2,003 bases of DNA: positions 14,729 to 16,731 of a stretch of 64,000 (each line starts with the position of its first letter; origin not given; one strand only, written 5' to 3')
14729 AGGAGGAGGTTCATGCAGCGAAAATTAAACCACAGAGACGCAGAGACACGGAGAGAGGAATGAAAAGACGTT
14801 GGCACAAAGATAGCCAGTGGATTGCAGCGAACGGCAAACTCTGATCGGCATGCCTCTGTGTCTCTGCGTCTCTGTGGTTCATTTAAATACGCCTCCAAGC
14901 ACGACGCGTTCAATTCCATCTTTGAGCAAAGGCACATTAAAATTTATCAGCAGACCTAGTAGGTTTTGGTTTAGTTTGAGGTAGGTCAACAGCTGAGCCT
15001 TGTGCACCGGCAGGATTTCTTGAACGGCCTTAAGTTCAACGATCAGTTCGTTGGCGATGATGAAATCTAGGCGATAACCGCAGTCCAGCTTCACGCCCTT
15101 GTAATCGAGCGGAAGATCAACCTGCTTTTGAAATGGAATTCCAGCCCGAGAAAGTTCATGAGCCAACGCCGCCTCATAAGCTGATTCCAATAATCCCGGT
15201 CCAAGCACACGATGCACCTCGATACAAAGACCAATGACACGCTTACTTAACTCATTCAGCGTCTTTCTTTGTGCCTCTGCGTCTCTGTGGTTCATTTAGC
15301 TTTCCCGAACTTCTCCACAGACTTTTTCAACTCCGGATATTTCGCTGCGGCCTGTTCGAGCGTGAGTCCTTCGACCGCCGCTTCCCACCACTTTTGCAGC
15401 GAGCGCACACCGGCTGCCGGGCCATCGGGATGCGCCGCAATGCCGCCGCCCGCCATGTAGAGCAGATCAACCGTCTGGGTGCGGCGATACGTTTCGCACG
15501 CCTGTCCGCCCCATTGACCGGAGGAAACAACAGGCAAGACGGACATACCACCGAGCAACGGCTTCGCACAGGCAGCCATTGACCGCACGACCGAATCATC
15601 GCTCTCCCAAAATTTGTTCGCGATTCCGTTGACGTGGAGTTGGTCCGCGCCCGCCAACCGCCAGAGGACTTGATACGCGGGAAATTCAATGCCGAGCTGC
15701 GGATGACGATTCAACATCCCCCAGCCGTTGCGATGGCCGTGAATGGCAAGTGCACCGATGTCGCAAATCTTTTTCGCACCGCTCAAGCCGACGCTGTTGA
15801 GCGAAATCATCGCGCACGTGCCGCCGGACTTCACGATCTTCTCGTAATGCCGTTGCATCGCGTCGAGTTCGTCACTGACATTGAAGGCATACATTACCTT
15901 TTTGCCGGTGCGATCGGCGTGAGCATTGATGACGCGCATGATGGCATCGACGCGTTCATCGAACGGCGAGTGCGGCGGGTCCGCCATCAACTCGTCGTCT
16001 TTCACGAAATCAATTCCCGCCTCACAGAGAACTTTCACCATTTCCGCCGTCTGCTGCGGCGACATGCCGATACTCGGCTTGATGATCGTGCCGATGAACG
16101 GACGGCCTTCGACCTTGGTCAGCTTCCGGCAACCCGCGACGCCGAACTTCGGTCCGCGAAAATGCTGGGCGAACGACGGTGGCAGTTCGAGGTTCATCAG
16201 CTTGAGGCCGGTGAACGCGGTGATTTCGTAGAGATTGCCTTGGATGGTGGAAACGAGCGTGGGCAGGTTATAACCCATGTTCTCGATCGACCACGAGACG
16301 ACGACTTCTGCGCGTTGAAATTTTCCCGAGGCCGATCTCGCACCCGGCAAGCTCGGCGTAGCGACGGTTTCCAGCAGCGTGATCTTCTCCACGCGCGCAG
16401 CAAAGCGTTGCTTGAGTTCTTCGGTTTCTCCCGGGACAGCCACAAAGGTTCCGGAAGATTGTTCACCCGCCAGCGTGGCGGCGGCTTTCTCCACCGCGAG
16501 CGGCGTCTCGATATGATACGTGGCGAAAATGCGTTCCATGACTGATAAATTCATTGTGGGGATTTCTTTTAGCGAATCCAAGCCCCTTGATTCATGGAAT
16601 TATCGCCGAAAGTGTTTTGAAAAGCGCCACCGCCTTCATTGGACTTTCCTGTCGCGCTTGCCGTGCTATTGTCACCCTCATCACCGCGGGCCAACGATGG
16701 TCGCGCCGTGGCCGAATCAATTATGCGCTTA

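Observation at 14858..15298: GxxExxY cassette inserted between RLP and kinase, bracketed by direct repeats that carry an overlapping TGA/ATG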

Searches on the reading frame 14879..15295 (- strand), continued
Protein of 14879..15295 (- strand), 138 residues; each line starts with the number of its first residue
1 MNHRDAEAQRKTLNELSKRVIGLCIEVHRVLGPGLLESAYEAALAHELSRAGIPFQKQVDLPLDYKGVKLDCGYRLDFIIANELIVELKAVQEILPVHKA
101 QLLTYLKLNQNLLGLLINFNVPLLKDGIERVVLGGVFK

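Call 62: search_protein_families(library=phrogs, proteins=[window:14879-15295:-], max_evalue=0.01)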
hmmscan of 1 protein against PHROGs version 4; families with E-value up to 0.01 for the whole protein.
window:14879-15295:- (138 aa): 0 families

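Call 63: find_encoding_contigs(protein=P0212, flank=3000, max_places=3)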
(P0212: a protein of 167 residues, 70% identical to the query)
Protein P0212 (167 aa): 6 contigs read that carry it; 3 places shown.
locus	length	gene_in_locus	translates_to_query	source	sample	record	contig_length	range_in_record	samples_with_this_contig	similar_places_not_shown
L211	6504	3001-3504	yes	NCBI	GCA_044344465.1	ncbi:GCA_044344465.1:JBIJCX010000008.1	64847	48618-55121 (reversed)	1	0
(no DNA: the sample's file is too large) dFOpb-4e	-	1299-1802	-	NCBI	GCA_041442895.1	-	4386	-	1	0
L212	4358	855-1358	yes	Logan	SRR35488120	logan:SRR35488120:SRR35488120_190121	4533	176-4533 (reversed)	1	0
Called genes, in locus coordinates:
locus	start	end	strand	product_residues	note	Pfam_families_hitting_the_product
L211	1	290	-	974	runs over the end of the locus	PF13620:CarboxypepD_reg, PF07715:Plug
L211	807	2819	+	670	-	PF01738:DLH, PF02129:Peptidase_S15, PF20434:BD-FAE (weak), PF00326:Peptidase_S9, PF03583:LIP (weak)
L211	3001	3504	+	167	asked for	PF13366:PDDEXK_3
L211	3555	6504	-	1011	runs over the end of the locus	PF07715:Plug, PF00593:TonB_dep_Rec_b-barrel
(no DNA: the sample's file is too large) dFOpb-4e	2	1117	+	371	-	?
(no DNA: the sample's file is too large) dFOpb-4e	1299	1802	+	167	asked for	PF13366:PDDEXK_3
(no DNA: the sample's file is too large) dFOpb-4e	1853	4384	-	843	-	?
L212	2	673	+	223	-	?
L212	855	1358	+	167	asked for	PF13366:PDDEXK_3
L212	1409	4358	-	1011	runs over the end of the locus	PF07715:Plug, PF00593:TonB_dep_Rec_b-barrel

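Call 64: find_encoding_contigs(protein=P0235, flank=3000, max_places=2)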
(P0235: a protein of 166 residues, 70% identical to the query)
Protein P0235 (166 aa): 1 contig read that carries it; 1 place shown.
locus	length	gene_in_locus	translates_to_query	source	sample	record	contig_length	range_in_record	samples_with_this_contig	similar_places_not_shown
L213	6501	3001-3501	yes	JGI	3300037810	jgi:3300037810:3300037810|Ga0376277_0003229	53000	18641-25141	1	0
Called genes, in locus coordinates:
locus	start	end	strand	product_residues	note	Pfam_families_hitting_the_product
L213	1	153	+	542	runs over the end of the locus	PF13191:AAA_16 (faint), PF05157:MshEN, PF00437:T2SSE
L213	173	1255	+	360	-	PF00437:T2SSE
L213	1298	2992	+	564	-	PF05157:MshEN, PF00437:T2SSE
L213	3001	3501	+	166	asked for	PF13366:PDDEXK_3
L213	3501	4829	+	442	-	PF28597:T2SSF_N, PF00482:T2SSF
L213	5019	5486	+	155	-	-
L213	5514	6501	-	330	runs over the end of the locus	PF01336:tRNA_anti-codon (weak), PF01966:HD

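Call 78: search_dna_similar(query=window:14879-15295:-, collection=plasmids, mode=protein, max_rows=30, max_evalue=1e-8)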
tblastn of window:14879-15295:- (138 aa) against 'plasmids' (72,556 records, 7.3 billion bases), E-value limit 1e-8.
Records with a match: 7; places in all: 7; records where one place covers at least 80% of the query: 4.
Best place of each record, by identity: <60% 7.
By first word of the organism name: Bernardetia 1; Bacteroides 1; Gemmatirosa 1; Sphingomonas 1; Treponema 1; Prevotella 1; Persicobacter 1.
By predicted mobility (MOB-suite, as given by PLSDB): non-mobilizable 7.
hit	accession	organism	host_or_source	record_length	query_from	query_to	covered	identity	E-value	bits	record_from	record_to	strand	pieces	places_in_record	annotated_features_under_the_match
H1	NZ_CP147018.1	Bernardetia sp. Wsw4-3y2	Red alga,Red algae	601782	3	133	95%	50.0%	8e-24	102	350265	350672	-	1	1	GxxExxY protein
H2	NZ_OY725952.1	Bacteroides finegoldii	-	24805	13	133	88%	53.7%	2e-23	101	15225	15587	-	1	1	GxxExxY protein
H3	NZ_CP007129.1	Gemmatirosa kalamazoonensis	-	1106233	14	132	84%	55.2%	2e-16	108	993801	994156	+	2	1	record has no annotation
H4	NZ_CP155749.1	Sphingomonas parapaucimobilis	Chinese cabbage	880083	1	132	96%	37.9%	9e-13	71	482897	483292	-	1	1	GxxExxY protein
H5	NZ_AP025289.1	Treponema saccharophilum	-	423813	17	101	62%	41.2%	3e-13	72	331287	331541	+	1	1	GxxExxY protein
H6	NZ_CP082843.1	Prevotella nigrescens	-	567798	20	101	59%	41.5%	2e-12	69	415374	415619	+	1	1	GxxExxY protein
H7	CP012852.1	Persicobacter sp. JZB09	cell culture,soil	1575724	15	101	63%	37.9%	1e-9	62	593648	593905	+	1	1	none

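Call 79: get_annotated_region(hit=H1, flank=1500)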
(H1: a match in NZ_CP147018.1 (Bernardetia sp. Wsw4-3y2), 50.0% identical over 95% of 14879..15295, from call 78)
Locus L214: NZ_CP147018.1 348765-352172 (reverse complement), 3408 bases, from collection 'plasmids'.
description: Bernardetia sp. Wsw4-3y2 plasmid plasmd1, complete sequence
organism: Bernardetia sp. Wsw4-3y2 (NCBI taxid 3127471)
taxonomy: Bacteria; Bacteroidota; Cytophagia; Cytophagales; Bernardetiaceae; Bernardetia; Bernardetia sp. Wsw4-3y2
host: -; source: Red alga,Red algae; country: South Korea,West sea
typing (MOB-suite, as given by PLSDB): non-mobilizable
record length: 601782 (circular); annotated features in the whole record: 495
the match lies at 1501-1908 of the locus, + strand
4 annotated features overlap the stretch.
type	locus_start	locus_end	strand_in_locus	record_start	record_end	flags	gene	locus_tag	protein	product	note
CDS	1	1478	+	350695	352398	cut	ade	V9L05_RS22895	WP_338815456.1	adenine deaminase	GO:0006168 - adenine salvage [Evidence IEA]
CDS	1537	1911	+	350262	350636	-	-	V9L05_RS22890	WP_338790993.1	GxxExxY protein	-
CDS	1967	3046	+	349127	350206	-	-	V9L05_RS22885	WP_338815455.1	mannose-1-phosphate guanylyltransferase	-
CDS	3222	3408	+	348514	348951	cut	-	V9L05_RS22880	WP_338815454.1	hypothetical protein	-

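Call 80: get_annotated_region(hit=H4, flank=1500)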
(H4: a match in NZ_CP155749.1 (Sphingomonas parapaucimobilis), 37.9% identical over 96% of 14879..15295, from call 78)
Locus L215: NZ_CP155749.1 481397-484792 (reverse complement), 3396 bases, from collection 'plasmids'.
description: Sphingomonas parapaucimobilis strain YK209 plasmid unnamed1, complete sequence
organism: Sphingomonas parapaucimobilis (NCBI taxid 28213)
taxonomy: Bacteria; Pseudomonadota; Alphaproteobacteria; Sphingomonadales; Sphingomonadaceae; Sphingomonas; Sphingomonas parapaucimobilis
host: -; source: Chinese cabbage; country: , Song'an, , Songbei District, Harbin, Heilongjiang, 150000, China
typing (MOB-suite, as given by PLSDB): non-mobilizable
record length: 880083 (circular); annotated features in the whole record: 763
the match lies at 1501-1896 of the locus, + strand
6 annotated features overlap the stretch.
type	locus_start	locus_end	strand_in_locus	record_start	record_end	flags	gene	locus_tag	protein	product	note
CDS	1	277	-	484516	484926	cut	rpsF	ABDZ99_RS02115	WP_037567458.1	30S ribosomal protein S6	GO:0006412 - translation [Evidence IEA]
CDS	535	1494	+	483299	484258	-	fabD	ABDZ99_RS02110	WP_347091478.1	ACP S-malonyltransferase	GO:0006633 - fatty acid biosynthetic process [Evidence IEA]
CDS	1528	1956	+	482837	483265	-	-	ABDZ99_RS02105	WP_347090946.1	GxxExxY protein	-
CDS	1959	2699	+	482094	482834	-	fabG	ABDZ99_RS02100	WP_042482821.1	3-oxoacyl-[acyl-carrier-protein] reductase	GO:0006633 - fatty acid biosynthetic process [Evidence IEA]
CDS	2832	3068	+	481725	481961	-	-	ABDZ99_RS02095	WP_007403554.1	acyl carrier protein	GO:0006633 - fatty acid biosynthetic process [Evidence IEA]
CDS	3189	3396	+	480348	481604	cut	fabF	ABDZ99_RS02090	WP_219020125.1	beta-ketoacyl-ACP synthase II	GO:0006633 - fatty acid biosynthetic process [Evidence IEA]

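Call 87: search_protein_representatives(protein=window:14879-15295:-)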
Query: 138 residues. Proteins with E-value up to 0.001 (for the whole library): 22037; up to 1e-10: 7746; up to 1e-30: 218. The best 150 are listed.
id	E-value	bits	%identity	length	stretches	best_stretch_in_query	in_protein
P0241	2.3e-66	238.4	51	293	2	14-134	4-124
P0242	2.0e-62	225.7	48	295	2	13-132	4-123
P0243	3.4e-56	205.5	49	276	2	12-135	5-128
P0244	2.6e-54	199.5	45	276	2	14-133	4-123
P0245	5.2e-51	188.8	44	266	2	15-131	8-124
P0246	1.4e-50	187.4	45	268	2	14-134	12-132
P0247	3.3e-50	186.1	43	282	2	15-133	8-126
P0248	5.6e-50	185.4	39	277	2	14-133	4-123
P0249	1.1e-48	181.2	56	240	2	14-134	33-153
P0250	1.2e-47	177.9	43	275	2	20-134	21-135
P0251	1.5e-47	177.6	44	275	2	19-130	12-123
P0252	2.7e-44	167.0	44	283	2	13-134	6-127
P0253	2.9e-42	160.5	57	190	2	14-134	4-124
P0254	6.6e-42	159.3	44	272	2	14-132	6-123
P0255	6.8e-42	159.3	39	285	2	14-136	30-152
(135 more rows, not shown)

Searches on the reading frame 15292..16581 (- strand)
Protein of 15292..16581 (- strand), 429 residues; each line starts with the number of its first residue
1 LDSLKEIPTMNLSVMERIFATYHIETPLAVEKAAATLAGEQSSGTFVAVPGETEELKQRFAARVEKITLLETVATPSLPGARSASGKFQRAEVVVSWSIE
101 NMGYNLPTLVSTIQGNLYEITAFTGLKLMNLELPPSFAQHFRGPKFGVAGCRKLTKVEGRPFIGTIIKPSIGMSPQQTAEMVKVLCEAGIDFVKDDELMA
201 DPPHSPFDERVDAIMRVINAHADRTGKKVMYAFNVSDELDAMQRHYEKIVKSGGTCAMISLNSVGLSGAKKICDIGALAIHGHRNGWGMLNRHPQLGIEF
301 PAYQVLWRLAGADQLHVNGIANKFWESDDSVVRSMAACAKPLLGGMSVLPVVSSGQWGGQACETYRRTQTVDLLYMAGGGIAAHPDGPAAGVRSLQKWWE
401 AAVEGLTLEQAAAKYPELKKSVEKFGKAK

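Call 8: search_protein_families(library=ncbifam, proteins=[window:15292-16581:-])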
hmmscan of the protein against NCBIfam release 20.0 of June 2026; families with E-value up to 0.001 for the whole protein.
window:15292-16581:- (429 aa): 6 families
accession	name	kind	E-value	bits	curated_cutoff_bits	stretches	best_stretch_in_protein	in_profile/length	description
NF042437.1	OxoIsoapPDcar_OiaX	equivalog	4.9e-155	516.4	700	1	19-426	2-412/412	3-oxo-isoapionate-4-phosphate decarboxylase OiaX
TIGR03326.1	rubisco_III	equivalog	2.2e-65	221.2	497.45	1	18-424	14-425/426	type III ribulose-bisphosphate carboxylase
NF003252.0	PRK04208.1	subfamily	1.6e-59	201.7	438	1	18-428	29-458/468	ribulose-bisphosphate carboxylase large subunit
NF007095.0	PRK09549.1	equivalog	1.6e-49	168.6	409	1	15-428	1-404/407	2,3-diketo-5-methylthiopentyl-1-phosphate enolase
TIGR03332.1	salvage_mtnW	equivalog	4.1e-36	124.5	513.6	1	18-426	3-407/407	2,3-diketo-5-methylthiopentyl-1-phosphate enolase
NF010002.0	PRK13475.1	equivalog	5.5e-30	104.4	489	1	28-427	36-442/459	ribulose-bisphosphate carboxylase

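Call 9: search_protein_families(library=pfam, proteins=[window:15292-16581:-])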
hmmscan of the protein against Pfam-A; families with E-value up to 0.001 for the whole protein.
window:15292-16581:- (429 aa): 2 families
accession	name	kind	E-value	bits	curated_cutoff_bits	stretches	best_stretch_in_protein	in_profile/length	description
PF00016.26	RuBisCO_large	-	4.6e-60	203.8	30.1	1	149-425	3-299/299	Ribulose bisphosphate carboxylase large chain, catalytic domain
PF02788.21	RuBisCO_large_N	-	6.5e-07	30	20.7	1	18-137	14-120/120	Ribulose bisphosphate carboxylase large chain, N-terminal domain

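Call 13: find_homologous_proteins(query=window:15292-16581:-, max_evalue=1e-50)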
Query window:15292-16581:- (429 aa): 7997 proteins with E <= 1e-50 among 8000 candidates; the best 120 are listed.
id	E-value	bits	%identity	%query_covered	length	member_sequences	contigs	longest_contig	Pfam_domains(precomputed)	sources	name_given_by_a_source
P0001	1.5e-260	882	93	96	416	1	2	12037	PF02788.22,PF00016.27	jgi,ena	jgi:ribulose-bisphosphate carboxylase large chain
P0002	3.9e-257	871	84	97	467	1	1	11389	PF02788.22,PF00016.27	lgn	-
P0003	2.7e-256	868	92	97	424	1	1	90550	PF02788.22,PF00016.27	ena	-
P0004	5.0e-256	867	92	96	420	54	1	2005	PF02788.22,PF00016.27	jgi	-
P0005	7.8e-256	867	92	97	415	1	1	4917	PF02788.22,PF00016.27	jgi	jgi:ribulose-bisphosphate carboxylase large chain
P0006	9.8e-256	866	88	98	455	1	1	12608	PF02788.22,PF00016.27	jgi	jgi:ribulose-bisphosphate carboxylase large chain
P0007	6.9e-254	860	89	97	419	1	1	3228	PF02788.22,PF00016.27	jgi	-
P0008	7.9e-254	860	90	97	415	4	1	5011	PF02788.22,PF00016.27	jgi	-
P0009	1.7e-253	859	91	96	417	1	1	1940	PF02788.22,PF00016.27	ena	-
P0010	2.1e-253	859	84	96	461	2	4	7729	PF02788.22,PF00016.27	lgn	-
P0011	2.3e-253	858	89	96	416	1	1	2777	PF00016.27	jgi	jgi:ribulose-bisphosphate carboxylase large chain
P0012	2.5e-253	858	90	98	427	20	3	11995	PF02788.22,PF00016.27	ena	-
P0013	8.6e-253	857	88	100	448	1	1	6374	PF02788.22,PF00016.27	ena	-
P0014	1.1e-252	856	91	96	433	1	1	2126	PF02788.22,PF00016.27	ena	-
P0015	3.5e-252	855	91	96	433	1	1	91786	PF02788.22,PF00016.27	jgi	-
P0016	4.4e-252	854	91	96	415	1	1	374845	PF02788.22,PF00016.27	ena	-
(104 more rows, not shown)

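Call 14: find_encoding_contigs(protein=P0003, flank=4000, max_places=2)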
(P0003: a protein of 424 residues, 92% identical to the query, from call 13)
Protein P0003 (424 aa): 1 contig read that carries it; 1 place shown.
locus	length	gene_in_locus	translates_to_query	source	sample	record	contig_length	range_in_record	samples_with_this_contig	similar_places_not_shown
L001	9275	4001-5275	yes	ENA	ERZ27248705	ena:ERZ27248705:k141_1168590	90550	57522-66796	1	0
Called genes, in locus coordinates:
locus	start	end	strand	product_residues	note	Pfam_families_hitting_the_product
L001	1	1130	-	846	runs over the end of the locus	PF17963:Big_9, PF05345:He_PIG, PF13385:Laminin_G_3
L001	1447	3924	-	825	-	PF02837:Glyco_hydro_2_N, PF22666:Glyco_hydro_2_N2, PF00703:Glyco_hydro_2, PF02836:Glyco_hydro_2_C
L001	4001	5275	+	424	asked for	PF02788:RuBisCO_large_N (weak), PF00016:RuBisCO_large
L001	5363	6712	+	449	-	PF07005:SBD_N, PF17042:NBD_C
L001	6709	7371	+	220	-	PF01177:Asp_Glu_race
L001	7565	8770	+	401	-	PF13593:SBF_like, PF01758:SBF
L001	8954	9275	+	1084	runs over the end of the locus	PF12951:PATR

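Call 15: find_encoding_contigs(protein=P0001, flank=4000, max_places=2)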
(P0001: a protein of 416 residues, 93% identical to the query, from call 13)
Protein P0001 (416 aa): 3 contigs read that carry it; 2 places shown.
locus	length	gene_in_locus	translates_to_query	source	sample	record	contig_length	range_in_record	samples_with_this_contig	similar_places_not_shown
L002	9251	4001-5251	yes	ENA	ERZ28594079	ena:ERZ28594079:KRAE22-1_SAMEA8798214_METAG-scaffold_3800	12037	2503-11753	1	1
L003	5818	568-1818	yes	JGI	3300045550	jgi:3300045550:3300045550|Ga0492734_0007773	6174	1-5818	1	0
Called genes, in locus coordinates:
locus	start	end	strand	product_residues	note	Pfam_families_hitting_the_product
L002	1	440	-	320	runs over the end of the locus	PF01116:F_bP_aldolase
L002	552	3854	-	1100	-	PF02837:Glyco_hydro_2_N, PF00703:Glyco_hydro_2, PF02836:Glyco_hydro_2_C, PF16353:LacZ_4, PF02929:Bgal_small_N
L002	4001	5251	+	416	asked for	PF02788:RuBisCO_large_N, PF00016:RuBisCO_large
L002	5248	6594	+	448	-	PF07005:SBD_N, PF17042:NBD_C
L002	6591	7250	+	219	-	PF01177:Asp_Glu_race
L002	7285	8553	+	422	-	PF01758:SBF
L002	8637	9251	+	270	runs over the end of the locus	PF00691:OmpA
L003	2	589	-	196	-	?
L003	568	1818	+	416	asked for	PF02788:RuBisCO_large_N, PF00016:RuBisCO_large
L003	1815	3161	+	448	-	PF07005:SBD_N, PF17042:NBD_C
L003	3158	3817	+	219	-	PF01177:Asp_Glu_race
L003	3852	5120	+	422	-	PF01758:SBF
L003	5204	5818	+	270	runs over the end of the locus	PF00691:OmpA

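Call 16: find_encoding_contigs(protein=P0016, flank=4000, max_places=2)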
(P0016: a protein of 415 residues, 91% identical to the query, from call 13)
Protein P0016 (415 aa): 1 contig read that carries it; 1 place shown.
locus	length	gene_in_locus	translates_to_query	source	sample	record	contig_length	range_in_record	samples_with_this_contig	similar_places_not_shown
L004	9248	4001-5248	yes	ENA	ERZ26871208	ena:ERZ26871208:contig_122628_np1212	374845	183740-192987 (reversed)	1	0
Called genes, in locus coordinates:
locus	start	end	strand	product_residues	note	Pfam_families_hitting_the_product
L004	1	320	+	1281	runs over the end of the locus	PF12969:DUF3857, PF01841:Transglut_core, PF12969:DUF3857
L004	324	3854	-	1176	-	PF02837:Glyco_hydro_2_N, PF22666:Glyco_hydro_2_N2, PF00703:Glyco_hydro_2, PF02836:Glyco_hydro_2_C, PF16353:LacZ_4, PF02929:Bgal_small_N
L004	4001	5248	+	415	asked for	PF02788:RuBisCO_large_N (weak), PF00016:RuBisCO_large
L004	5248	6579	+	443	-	PF07005:SBD_N, PF17042:NBD_C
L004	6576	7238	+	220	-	PF01177:Asp_Glu_race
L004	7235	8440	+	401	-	PF01758:SBF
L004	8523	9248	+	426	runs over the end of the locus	PF00083:Sugar_tr, PF07690:MFS_1, PF00083:Sugar_tr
